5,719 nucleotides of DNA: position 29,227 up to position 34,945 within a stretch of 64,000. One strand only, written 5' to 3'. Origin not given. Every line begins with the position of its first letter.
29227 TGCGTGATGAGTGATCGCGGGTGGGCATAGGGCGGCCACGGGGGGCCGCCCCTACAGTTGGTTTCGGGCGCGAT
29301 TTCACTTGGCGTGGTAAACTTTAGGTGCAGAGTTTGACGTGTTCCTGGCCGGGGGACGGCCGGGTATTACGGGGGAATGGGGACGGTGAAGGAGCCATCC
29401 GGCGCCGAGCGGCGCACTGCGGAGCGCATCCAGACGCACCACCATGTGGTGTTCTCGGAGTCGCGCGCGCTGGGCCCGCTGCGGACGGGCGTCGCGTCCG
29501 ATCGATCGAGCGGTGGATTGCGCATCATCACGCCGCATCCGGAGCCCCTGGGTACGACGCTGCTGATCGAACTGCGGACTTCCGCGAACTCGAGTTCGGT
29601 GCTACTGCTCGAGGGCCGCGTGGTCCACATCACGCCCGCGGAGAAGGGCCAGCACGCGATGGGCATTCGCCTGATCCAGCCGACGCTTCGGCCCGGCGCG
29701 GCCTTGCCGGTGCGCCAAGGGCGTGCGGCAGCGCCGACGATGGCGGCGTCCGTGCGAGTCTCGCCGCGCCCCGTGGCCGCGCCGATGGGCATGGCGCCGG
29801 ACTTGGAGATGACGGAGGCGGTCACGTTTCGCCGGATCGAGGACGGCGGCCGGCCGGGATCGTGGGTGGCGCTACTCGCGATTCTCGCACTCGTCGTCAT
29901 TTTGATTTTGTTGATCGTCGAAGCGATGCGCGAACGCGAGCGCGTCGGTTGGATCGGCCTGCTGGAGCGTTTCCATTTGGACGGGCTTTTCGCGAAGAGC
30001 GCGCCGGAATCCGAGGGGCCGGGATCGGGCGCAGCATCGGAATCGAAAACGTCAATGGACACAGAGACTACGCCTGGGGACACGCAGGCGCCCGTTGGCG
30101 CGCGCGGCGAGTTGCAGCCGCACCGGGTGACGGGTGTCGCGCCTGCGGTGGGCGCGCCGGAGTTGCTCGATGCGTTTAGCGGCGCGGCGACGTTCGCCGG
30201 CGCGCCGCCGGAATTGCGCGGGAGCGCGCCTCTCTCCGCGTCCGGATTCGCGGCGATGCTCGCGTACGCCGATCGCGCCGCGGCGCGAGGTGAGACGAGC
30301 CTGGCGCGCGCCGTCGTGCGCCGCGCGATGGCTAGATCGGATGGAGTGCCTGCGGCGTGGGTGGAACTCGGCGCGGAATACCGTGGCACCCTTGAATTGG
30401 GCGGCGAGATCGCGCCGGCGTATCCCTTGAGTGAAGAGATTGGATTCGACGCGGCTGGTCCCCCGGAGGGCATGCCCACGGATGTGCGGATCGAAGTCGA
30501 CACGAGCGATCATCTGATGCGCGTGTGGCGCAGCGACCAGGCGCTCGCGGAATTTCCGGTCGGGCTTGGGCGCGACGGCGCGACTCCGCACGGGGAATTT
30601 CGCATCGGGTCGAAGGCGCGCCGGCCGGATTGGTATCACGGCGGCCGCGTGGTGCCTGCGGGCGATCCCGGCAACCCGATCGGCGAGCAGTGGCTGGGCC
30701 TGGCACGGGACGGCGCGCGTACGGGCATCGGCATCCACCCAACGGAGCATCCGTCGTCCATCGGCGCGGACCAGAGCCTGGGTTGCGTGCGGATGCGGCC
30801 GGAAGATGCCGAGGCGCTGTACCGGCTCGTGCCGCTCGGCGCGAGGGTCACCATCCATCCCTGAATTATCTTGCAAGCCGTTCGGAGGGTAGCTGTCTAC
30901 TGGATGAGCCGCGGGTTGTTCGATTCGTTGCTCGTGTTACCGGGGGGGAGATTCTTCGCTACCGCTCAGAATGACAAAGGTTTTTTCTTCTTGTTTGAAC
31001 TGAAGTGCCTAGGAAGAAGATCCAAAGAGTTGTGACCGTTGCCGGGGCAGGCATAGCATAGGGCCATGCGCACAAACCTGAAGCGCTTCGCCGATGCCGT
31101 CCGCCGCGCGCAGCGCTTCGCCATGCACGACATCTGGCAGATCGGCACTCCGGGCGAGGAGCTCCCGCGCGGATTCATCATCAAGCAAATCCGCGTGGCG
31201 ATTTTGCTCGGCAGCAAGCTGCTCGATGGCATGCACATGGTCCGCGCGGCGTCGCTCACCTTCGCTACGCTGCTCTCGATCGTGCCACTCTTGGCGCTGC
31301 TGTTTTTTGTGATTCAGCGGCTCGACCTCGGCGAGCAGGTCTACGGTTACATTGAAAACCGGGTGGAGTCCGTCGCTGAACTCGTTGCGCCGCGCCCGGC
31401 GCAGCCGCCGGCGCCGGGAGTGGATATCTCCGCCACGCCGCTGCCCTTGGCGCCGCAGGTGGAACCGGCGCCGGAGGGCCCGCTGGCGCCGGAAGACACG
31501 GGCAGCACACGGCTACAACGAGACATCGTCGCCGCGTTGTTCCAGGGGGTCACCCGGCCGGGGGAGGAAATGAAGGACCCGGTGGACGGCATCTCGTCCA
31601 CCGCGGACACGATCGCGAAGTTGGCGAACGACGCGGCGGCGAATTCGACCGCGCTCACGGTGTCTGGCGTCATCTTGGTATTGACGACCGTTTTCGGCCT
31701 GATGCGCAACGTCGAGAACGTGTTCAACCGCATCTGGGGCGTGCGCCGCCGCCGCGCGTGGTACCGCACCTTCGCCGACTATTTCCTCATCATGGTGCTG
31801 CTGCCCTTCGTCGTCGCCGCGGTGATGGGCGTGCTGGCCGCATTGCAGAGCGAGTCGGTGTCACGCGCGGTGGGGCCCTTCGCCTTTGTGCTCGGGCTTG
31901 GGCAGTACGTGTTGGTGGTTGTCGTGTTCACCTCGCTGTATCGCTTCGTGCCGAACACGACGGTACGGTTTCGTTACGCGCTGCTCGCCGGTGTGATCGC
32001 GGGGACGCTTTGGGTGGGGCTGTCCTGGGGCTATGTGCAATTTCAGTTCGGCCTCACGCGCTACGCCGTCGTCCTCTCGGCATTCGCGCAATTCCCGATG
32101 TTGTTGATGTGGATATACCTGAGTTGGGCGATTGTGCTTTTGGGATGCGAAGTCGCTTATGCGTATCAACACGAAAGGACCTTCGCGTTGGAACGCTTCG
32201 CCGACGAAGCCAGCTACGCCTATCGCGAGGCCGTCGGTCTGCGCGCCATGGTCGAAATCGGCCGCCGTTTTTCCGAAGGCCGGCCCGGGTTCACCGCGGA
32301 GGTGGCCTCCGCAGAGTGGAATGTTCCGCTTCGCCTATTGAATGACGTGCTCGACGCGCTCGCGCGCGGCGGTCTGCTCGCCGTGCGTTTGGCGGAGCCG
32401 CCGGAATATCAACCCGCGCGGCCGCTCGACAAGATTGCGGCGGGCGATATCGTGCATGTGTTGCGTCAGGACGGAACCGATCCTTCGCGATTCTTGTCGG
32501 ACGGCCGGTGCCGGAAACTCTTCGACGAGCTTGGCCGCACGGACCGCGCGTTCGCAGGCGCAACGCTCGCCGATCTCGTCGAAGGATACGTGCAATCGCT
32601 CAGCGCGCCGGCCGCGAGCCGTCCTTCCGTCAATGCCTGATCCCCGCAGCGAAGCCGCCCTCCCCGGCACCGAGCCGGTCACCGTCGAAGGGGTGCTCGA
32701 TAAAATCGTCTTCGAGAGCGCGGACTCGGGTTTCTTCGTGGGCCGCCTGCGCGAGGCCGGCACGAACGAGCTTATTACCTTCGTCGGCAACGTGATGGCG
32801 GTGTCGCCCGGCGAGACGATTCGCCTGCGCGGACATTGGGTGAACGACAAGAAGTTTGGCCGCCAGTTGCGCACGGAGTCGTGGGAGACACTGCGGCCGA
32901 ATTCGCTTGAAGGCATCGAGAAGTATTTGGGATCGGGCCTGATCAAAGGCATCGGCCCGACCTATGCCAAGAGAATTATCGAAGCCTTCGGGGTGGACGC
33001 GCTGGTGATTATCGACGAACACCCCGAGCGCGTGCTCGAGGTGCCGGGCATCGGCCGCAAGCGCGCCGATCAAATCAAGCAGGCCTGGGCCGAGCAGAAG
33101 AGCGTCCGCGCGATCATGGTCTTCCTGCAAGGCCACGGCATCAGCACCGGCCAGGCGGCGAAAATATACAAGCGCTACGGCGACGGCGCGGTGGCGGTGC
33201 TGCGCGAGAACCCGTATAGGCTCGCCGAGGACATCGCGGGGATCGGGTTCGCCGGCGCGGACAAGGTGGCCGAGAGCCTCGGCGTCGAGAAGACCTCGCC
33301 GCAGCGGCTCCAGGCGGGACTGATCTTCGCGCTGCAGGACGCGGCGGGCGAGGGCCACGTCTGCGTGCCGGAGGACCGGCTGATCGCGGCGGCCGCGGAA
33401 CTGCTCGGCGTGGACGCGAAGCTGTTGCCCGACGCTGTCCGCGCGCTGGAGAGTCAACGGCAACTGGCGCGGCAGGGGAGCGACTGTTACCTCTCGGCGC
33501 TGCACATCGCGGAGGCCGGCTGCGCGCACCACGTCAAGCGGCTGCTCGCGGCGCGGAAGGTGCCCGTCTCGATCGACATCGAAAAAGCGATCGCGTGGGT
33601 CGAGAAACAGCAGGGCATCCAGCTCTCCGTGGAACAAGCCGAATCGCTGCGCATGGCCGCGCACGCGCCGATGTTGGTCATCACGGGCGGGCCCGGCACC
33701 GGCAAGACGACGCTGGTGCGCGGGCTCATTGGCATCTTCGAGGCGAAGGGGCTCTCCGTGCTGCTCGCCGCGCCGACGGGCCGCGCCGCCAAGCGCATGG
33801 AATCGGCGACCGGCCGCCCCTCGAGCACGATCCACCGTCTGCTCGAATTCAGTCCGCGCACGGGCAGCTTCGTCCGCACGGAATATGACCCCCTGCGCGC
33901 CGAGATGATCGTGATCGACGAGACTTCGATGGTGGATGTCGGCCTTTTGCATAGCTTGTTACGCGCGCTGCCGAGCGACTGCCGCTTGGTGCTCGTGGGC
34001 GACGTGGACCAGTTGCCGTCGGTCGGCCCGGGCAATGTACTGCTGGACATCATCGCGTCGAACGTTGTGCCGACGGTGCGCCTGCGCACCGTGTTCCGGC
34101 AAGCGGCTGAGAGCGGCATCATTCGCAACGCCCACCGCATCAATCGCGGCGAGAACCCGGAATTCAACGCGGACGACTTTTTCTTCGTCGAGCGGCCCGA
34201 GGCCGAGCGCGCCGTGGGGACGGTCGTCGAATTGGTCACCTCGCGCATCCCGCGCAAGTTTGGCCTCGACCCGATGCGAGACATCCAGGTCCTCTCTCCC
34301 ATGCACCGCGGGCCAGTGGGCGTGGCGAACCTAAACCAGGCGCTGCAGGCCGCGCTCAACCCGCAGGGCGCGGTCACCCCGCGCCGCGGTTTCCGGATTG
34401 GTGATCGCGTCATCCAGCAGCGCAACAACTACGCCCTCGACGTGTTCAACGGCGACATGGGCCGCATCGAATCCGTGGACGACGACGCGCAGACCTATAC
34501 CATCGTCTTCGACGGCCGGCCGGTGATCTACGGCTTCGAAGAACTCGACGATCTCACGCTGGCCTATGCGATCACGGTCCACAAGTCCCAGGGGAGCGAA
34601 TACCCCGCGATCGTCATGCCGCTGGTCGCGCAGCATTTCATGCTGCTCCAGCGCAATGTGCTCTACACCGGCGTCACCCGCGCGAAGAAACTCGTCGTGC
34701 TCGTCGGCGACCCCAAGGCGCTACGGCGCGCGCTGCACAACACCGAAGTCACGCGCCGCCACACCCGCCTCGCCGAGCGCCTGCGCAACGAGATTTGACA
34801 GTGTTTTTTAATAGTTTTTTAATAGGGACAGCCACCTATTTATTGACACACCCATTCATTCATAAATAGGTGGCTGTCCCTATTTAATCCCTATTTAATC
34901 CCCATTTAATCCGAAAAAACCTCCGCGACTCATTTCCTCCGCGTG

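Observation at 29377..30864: PilZ (c-di-GMP receptor) fused through a TM helix to a periplasmic L,D-transpeptidase domain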

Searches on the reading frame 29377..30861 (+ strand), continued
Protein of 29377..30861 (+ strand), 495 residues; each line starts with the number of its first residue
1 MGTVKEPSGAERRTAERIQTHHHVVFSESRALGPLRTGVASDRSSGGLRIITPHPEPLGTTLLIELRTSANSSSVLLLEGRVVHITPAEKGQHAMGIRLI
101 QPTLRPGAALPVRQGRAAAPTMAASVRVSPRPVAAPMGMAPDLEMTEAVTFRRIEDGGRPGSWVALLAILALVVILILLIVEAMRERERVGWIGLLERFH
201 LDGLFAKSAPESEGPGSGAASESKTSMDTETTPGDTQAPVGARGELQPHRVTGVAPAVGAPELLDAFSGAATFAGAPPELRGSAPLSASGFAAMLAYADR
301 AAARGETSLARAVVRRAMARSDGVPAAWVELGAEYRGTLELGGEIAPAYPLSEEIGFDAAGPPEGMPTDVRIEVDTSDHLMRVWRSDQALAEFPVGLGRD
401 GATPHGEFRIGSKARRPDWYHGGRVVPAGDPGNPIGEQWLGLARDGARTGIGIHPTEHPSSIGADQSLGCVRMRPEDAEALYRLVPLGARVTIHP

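Call 44: search_protein_families(library=pfam, alignment_id=A3, max_evalue=0.001)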
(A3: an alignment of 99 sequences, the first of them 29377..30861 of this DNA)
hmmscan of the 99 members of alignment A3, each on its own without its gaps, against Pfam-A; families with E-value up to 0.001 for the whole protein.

A. member 1, window:29377-30861:+ (495 aa): 2 families
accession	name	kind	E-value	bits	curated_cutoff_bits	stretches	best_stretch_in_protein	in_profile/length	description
PF03734.19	YkuD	-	6e-24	85.7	23.4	1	370-493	2-146/146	L,D-transpeptidase catalytic domain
PF07238.19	PilZ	-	7.7e-08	33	22.5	1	11-103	1-89/102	PilZ domain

B. families by the number of members that match (of 99 scanned): 6 families
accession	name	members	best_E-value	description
PF03734.19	YkuD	99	8e-27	L,D-transpeptidase catalytic domain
PF07238.19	PilZ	81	1.3e-13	PilZ domain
PF13432.12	TPR_16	4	8.8e-06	Tetratricopeptide repeat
PF14559.12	TPR_19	2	2.5e-05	Tetratricopeptide repeat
PF19865.4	DUF6338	1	0.0002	Family of unknown function (DUF6338)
PF09976.15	TPR_21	1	0.00036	Tetratricopeptide repeat-like domain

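Call 46: list_cluster_members(proteins=[P0001, P0002, P0003, P0008, P0011, P0024])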
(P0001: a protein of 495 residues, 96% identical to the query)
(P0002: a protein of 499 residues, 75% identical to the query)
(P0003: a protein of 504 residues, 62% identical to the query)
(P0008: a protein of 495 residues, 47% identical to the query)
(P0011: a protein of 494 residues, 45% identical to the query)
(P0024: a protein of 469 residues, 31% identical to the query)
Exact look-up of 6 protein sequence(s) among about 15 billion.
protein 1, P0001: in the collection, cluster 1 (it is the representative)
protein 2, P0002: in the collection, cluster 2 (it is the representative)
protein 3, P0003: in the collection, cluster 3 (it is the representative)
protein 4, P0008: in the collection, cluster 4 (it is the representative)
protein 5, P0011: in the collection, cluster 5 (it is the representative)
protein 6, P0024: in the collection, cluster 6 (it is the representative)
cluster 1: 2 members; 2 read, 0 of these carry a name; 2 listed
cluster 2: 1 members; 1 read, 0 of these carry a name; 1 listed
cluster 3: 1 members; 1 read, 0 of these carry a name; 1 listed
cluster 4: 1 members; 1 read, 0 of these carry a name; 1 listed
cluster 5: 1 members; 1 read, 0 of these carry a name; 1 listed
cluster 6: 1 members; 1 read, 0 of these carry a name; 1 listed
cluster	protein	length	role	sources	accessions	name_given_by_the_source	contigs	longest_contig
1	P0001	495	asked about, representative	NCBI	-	-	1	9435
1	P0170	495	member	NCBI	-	-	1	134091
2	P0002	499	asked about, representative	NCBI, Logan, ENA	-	-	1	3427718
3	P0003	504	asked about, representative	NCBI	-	-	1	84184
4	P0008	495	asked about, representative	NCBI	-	-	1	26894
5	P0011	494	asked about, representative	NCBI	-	-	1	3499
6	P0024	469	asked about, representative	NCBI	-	-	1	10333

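Call 58: find_encoding_contigs(protein=L010:4861-6213:+, flank=6000, max_places=2)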
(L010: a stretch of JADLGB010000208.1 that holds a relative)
Protein L010:4861-6213:+ (451 aa): 1 contig read that carries it; 1 place shown.
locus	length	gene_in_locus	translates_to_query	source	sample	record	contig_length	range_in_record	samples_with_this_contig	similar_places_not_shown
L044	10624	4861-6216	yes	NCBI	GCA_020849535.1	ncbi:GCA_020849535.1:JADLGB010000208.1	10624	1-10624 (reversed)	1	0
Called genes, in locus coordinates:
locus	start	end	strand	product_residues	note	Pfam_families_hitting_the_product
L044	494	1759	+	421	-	PF01435:Peptidase_M48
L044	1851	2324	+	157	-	PF02577:BFN_dom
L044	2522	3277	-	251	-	PF00106:adh_short, PF13561:adh_short_C2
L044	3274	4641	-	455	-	PF01565:FAD_binding_4, PF04030:ALO (weak)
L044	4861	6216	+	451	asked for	PF07238:PilZ, PF03734:YkuD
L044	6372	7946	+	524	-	PF00578:AhpC-TSA, PF08534:Redoxin, PF13859:BNR_3, PF13088:BNR_2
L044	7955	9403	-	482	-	-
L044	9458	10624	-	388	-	PF01564:Spermine_synth (weak)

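Call 59: find_encoding_contigs(protein=L011:4771-6372:+, flank=6000, max_places=2)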
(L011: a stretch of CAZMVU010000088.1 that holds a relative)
Protein L011:4771-6372:+ (534 aa): no gene with exactly this product is on record in the collection.

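Call 68: search_protein_families(library=pfam, proteins=[P0135, P0140, P0143, P0144, P0090, P0093, P0133, P0113, P0164, P0165], max_evalue=0.1)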
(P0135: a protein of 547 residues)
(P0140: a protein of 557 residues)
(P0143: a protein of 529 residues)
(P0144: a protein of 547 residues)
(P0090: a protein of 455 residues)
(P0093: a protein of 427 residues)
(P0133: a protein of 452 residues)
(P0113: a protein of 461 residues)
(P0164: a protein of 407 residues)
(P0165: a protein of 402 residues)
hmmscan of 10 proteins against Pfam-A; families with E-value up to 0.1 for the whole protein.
P0135 (547 aa): 1 family
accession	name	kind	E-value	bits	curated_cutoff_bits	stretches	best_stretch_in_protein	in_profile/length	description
PF03734.19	YkuD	-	7.3e-19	69.2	23.4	1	422-545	2-146/146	L,D-transpeptidase catalytic domain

P0140 (557 aa): 1 family
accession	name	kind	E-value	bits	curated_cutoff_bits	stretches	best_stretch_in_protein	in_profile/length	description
PF03734.19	YkuD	-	5.1e-20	73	23.4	1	433-554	3-145/146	L,D-transpeptidase catalytic domain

P0143 (529 aa): 2 families
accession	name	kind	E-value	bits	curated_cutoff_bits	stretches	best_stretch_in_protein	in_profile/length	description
PF03734.19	YkuD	-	7e-20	72.5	23.4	1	404-527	2-146/146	L,D-transpeptidase catalytic domain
PF02211.21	NHase_beta_C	-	0.0074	17.2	27.7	1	53-103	4-53/98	Nitrile hydratase beta subunit, C-terminal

P0144 (547 aa): 1 family
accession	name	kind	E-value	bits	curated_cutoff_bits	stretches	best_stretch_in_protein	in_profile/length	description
PF03734.19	YkuD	-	6.2e-21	75.9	23.4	1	423-544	3-145/146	L,D-transpeptidase catalytic domain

P0090 (455 aa): 1 family
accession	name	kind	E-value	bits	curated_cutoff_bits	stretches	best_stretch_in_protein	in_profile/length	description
PF03734.19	YkuD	-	1.2e-22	81.5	23.4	1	330-453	2-146/146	L,D-transpeptidase catalytic domain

P0093 (427 aa): 1 family
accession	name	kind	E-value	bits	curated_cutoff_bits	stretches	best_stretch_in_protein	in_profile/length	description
PF03734.19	YkuD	-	9.4e-21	75.4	23.4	1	304-425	4-146/146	L,D-transpeptidase catalytic domain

P0133 (452 aa): 1 family
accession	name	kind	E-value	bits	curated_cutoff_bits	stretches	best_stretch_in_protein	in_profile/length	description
PF03734.19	YkuD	-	6.6e-19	69.4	23.4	1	327-448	2-144/146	L,D-transpeptidase catalytic domain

P0113 (461 aa): 2 families
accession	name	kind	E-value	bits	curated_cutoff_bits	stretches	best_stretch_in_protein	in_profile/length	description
PF03734.19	YkuD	-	3.7e-19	70.2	23.4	1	333-455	3-146/146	L,D-transpeptidase catalytic domain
PF07238.19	PilZ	-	5.4e-07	30.3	22.5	1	7-97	1-84/102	PilZ domain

P0164 (407 aa): 2 families
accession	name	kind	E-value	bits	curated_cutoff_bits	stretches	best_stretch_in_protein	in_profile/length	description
PF03734.19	YkuD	-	8.2e-21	75.5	23.4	1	283-405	3-146/146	L,D-transpeptidase catalytic domain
PF07238.19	PilZ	-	0.012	16.4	22.5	1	2-64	29-87/102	PilZ domain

P0165 (402 aa): 1 family
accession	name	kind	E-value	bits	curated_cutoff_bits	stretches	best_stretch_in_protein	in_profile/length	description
PF03734.19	YkuD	-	6.7e-23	82.3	23.4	1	279-400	4-146/146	L,D-transpeptidase catalytic domain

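Call 72: find_encoding_contigs(protein=P0026, flank=7000, max_places=2)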
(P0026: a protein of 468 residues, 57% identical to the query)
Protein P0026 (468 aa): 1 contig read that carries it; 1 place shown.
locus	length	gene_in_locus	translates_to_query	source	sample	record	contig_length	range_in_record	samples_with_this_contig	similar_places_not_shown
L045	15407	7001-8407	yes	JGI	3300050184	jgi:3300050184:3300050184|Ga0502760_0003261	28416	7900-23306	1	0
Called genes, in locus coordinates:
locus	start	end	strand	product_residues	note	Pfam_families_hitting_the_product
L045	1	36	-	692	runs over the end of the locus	PF00933:Glyco_hydro_3, PF00801:PKD (weak), PF18911:PKD_4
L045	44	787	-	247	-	-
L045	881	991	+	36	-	-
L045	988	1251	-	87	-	-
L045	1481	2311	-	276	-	PF02649:GCHY-1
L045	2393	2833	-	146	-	PF02657:SufE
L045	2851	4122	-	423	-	PF00155:Aminotran_1_2, PF00266:Aminotran_5, PF01053:Cys_Met_Meta_PP (weak)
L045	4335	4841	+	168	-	-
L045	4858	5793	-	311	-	PF05157:MshEN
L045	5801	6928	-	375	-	PF05157:MshEN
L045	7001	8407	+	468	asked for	PF03734:YkuD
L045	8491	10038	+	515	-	PF00890:FAD_binding_2 (weak), PF01134:GIDA (faint), PF01262:AlaDh_PNT_C (faint), PF07992:Pyr_redox_2, PF12831:FAD_oxidored, PF13738:Pyr_redox_3, PF00070:Pyr_redox, PF02852:Pyr_redox_dim, +4 more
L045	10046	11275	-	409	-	PF01266:DAO, PF07992:Pyr_redox_2 (faint)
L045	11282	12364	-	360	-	PF00135:COesterase, PF20434:BD-FAE, PF07859:Abhydrolase_3, PF00326:Peptidase_S9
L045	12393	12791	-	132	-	-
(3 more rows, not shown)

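Call 73: find_encoding_contigs(protein=P0004, flank=7000, max_places=2)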
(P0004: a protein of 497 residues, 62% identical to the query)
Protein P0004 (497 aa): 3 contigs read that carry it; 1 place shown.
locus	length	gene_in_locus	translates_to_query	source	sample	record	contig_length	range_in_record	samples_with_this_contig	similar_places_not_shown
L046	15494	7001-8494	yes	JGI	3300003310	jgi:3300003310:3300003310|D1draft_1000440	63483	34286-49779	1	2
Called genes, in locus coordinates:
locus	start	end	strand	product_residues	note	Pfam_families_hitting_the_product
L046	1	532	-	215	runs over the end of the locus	PF01618:MotA_ExbB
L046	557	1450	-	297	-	PF00696:AA_kinase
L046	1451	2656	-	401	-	PF01960:ArgJ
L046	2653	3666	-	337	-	PF01118:Semialdhyde_dh, PF22698:Semialdhyde_dhC_1, PF02774:Semialdhyde_dhC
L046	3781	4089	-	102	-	PF13744:HTH_37 (weak), PF13560:HTH_31 (faint), PF01381:HTH_3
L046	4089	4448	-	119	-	PF05973:Gp49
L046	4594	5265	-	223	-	PF00034:Cytochrom_C (weak)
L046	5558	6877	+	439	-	PF05496:RuvB_N, PF00158:Sigma54_activat (faint), PF01078:Mg_chelatase (faint), PF13191:AAA_16 (faint), PF13401:AAA_22 (faint), PF00004:AAA, PF16193:AAA_assoc_2, PF12002:MgsA_C, +1 more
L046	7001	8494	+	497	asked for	PF07238:PilZ, PF03734:YkuD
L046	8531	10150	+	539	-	PF03631:Virul_fac_BrkB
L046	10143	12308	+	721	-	PF23139:OB_YrrC, PF14520:HHH_5, PF14490:HHH_RecD2, PF13086:AAA_11 (faint), PF13245:AAA_19, PF13604:AAA_30, PF18335:SH3_13, PF13538:UvrD_C_2, +1 more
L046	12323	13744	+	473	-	PF00875:DNA_photolyase, PF03441:FAD_binding_7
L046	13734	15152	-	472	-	PF04235:DUF418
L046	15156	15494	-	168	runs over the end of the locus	PF12867:DinB_2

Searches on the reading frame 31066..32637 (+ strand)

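Call 15: search_protein_families(library=pfam, proteins=[window:31066-32637:+], max_evalue=0.00001)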
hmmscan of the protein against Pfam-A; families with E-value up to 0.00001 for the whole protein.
window:31066-32637:+ (524 aa): 1 family
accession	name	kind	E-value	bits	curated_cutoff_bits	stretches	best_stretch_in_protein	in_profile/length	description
PF03631.20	Virul_fac_BrkB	-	1.7e-45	156.1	33.7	1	177-370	54-258/259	Virulence factor BrkB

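Call 36: search_protein_families(library=pfam, proteins=[window:31066-32637:+], max_evalue=1)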
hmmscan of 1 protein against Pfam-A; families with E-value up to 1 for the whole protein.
window:31066-32637:+ (524 aa): 2 families
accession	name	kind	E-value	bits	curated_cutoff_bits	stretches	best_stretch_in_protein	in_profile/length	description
PF03631.20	Virul_fac_BrkB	-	1.7e-45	156.1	33.7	2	177-370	54-258/259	Virulence factor BrkB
PF02082.26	Rrf2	-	0.0032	18.1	30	1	390-469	7-84/132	Iron-dependent Transcriptional regulator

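Call 37: search_protein_families(library=ncbifam, proteins=[window:31066-32637:+], max_evalue=1)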
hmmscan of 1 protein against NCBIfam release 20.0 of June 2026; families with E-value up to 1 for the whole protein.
window:31066-32637:+ (524 aa): 4 families
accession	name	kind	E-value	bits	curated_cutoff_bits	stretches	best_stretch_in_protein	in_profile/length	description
NF003256.0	PRK04214.1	equivalog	2e-34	119.3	500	2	178-438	82-340/412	ribonuclease BN/unknown domain fusion protein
NF002457.0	PRK01637.1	equivalog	5.1e-32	111.2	307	2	177-372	81-279/295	virulence factor BrkB family protein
TIGR00765.1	yihY_not_rbn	subfamily_domain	2.9e-31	109.2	73.15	2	177-365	64-254/259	YihY family inner membrane protein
TIGR00738.1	rrf2_super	superfamily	0.0086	16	73.3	1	389-470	8-87/132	Rrf2 family transcriptional regulator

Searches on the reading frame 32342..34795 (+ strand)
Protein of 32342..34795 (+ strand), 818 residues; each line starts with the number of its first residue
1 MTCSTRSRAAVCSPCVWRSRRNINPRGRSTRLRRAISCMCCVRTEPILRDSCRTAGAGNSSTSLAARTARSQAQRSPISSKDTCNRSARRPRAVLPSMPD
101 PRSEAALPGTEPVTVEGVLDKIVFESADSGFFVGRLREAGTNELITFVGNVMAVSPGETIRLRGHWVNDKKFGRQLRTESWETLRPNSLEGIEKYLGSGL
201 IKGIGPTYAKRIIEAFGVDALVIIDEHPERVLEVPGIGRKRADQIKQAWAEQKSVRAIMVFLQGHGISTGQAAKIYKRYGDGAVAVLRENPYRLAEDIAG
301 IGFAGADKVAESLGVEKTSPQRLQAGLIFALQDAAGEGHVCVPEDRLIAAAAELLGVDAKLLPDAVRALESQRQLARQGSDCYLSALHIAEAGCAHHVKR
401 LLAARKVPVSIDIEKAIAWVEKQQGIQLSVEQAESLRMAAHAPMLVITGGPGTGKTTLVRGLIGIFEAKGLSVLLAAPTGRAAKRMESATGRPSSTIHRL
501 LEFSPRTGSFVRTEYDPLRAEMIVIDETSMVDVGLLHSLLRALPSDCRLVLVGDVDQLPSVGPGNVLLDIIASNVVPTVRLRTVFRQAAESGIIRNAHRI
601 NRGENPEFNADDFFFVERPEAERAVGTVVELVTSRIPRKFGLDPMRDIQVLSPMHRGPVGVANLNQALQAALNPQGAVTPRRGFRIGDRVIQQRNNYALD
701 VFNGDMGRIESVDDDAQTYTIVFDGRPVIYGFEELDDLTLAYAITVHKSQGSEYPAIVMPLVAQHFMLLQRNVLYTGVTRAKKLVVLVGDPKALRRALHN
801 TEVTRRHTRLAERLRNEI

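Call 15: search_protein_families(library=pfam, proteins=[window:32342-34795:+], max_evalue=0.00001)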
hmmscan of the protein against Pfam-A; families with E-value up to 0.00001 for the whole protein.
window:32342-34795:+ (818 aa): 9 families
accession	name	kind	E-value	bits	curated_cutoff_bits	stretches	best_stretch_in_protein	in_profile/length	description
PF13245.12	AAA_19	-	6.6e-42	143.3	25.1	1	432-563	1-134/134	AAA domain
PF14490.11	HHH_RecD2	-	1.3e-40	137.6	27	1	251-341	1-92/92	ATP-dependent RecD2 DNA helicase HHH domain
PF13604.12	AAA_30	-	1.8e-40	139.1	27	1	427-606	1-174/191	AAA domain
PF18335.7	SH3_13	-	2.2e-19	69.4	41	1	664-723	1-65/65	ATP-dependent RecD-like DNA helicase SH3 domain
PF23139.1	OB_YrrC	-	7.3e-19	67.9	27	1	114-186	3-76/76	ATP-dependent DNA helicase YrrC, OB-fold domain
PF13538.12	UvrD_C_2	-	1.3e-18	67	27.4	1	740-788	1-52/52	UvrD-like helicase C-terminal domain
PF14520.12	HHH_5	-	1.3e-09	38.8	27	1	201-250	7-56/57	Helix-hairpin-helix domain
PF01443.25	Viral_helicase1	-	5.3e-09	36.7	21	0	445-561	1-100/228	Viral superfamily 1 RNA helicase core domain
PF13086.12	AAA_11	-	8.6e-09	36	27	0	429-482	3-64/257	AAA domain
